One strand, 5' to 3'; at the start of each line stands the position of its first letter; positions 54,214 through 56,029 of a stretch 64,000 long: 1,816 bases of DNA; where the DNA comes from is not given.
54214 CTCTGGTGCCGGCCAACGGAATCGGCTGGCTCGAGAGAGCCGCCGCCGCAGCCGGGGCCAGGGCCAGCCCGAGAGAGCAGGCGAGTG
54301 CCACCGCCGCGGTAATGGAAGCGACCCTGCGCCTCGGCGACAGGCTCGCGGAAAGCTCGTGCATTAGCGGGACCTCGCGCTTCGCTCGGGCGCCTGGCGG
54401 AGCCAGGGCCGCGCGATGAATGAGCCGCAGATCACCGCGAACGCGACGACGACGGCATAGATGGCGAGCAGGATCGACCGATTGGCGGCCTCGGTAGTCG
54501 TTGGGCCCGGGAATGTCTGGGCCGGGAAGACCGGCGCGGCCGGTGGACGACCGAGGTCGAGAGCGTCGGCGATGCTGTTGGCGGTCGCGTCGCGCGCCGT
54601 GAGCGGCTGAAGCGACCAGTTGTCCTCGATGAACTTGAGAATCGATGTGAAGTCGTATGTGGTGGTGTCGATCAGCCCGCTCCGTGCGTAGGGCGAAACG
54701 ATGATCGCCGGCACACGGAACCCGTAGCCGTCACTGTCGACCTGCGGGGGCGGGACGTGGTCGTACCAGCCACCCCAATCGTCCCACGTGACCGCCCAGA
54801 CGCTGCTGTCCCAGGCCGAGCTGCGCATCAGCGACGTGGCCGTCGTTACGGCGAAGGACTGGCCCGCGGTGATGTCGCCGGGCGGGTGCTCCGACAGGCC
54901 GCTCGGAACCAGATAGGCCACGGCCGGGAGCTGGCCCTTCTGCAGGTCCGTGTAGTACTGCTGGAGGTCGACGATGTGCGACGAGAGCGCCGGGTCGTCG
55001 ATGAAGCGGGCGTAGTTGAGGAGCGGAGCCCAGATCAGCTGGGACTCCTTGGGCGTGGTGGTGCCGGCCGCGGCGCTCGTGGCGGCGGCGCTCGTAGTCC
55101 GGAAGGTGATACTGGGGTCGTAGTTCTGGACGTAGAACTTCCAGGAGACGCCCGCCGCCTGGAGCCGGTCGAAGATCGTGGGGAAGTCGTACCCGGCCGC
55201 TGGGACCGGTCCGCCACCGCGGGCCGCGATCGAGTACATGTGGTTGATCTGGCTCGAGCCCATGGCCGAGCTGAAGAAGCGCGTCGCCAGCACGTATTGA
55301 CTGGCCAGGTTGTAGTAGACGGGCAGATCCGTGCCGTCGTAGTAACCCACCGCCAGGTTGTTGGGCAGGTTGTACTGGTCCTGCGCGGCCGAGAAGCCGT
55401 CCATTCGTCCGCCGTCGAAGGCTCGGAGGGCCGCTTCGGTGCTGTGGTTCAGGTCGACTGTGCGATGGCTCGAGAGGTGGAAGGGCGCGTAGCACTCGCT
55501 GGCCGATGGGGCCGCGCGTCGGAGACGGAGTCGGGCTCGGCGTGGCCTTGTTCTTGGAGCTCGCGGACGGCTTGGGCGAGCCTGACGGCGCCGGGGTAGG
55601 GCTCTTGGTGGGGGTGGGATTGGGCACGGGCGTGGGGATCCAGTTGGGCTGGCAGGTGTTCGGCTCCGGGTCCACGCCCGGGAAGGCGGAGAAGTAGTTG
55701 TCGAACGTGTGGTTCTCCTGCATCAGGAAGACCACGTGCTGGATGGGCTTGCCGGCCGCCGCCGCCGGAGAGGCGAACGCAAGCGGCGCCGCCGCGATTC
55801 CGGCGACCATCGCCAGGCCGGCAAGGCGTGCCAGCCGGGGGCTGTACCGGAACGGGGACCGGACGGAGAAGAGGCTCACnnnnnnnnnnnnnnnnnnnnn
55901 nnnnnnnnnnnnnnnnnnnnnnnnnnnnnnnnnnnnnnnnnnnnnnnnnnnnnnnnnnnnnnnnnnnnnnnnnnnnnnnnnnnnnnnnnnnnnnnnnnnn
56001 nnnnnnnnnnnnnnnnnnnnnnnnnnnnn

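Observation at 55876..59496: GtrA-like flippase module, HprK-like P-loop kinase domain and GT-C glycosyltransferase encoded as a single 1206-aa polypeptide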

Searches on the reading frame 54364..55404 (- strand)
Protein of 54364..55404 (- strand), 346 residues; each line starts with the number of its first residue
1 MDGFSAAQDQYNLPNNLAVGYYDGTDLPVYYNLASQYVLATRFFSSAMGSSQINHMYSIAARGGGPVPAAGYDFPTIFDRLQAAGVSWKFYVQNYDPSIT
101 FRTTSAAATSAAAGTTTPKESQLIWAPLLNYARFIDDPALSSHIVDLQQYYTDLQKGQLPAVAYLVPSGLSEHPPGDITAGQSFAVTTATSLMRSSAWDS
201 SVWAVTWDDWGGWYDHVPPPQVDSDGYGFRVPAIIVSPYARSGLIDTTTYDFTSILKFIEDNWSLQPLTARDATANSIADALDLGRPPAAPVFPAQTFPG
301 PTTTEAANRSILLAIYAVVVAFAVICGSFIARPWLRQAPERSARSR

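Call 5: search_protein_families(library=pfam, proteins=[window:54364-55404:-], max_evalue=0.1)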
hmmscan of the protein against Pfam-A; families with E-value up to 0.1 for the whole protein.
window:54364-55404:- (346 aa): 1 family
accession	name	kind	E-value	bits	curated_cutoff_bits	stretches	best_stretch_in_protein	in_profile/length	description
PF04185.19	Phosphoesterase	-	1.4e-55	189.3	23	1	1-265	86-355/356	Phosphoesterase family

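Call 6: search_protein_families(library=ncbifam, proteins=[window:54364-55404:-], max_evalue=0.1)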
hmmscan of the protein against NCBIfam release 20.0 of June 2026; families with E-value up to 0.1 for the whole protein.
window:54364-55404:- (346 aa): 2 families
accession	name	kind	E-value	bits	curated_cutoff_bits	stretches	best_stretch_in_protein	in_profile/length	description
TIGR03397.1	acid_phos_Burk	subfamily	1.2e-41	143.4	362.75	2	74-274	265-461/483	acid phosphatase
TIGR03396.1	PC_PLC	equivalog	1.6e-33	116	580.25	2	15-222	137-350/688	phosphocholine-specific phospholipase C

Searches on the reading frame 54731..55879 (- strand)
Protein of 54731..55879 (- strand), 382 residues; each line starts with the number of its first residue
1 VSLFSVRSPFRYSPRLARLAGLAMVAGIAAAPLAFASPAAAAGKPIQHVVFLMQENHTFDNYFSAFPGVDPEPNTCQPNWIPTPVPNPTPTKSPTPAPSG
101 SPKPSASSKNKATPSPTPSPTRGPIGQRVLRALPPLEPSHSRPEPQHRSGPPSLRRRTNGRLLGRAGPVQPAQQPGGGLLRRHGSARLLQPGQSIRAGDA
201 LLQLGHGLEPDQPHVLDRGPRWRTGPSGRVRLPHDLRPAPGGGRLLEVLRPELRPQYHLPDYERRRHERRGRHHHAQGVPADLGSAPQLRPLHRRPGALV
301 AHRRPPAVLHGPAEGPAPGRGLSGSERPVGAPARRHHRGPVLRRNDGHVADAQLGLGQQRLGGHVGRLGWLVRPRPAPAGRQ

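Call 5: search_protein_families(library=pfam, proteins=[window:54731-55879:-], max_evalue=0.1)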
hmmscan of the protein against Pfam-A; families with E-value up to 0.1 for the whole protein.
window:54731-55879:- (382 aa): 1 family
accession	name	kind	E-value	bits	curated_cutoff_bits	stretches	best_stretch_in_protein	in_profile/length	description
PF04185.19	Phosphoesterase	-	5.1e-05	23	23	1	46-77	1-31/356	Phosphoesterase family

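Call 6: search_protein_families(library=ncbifam, proteins=[window:54731-55879:-], max_evalue=0.1)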
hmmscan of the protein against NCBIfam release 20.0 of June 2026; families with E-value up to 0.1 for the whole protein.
window:54731-55879:- (382 aa): 2 families
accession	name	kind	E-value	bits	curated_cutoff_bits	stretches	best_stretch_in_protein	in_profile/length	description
TIGR03396.1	PC_PLC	equivalog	5.5e-07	28.4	580.25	1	16-69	13-67/688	phosphocholine-specific phospholipase C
TIGR03397.1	acid_phos_Burk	subfamily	0.011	14.9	362.75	1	46-74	1-29/483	acid phosphatase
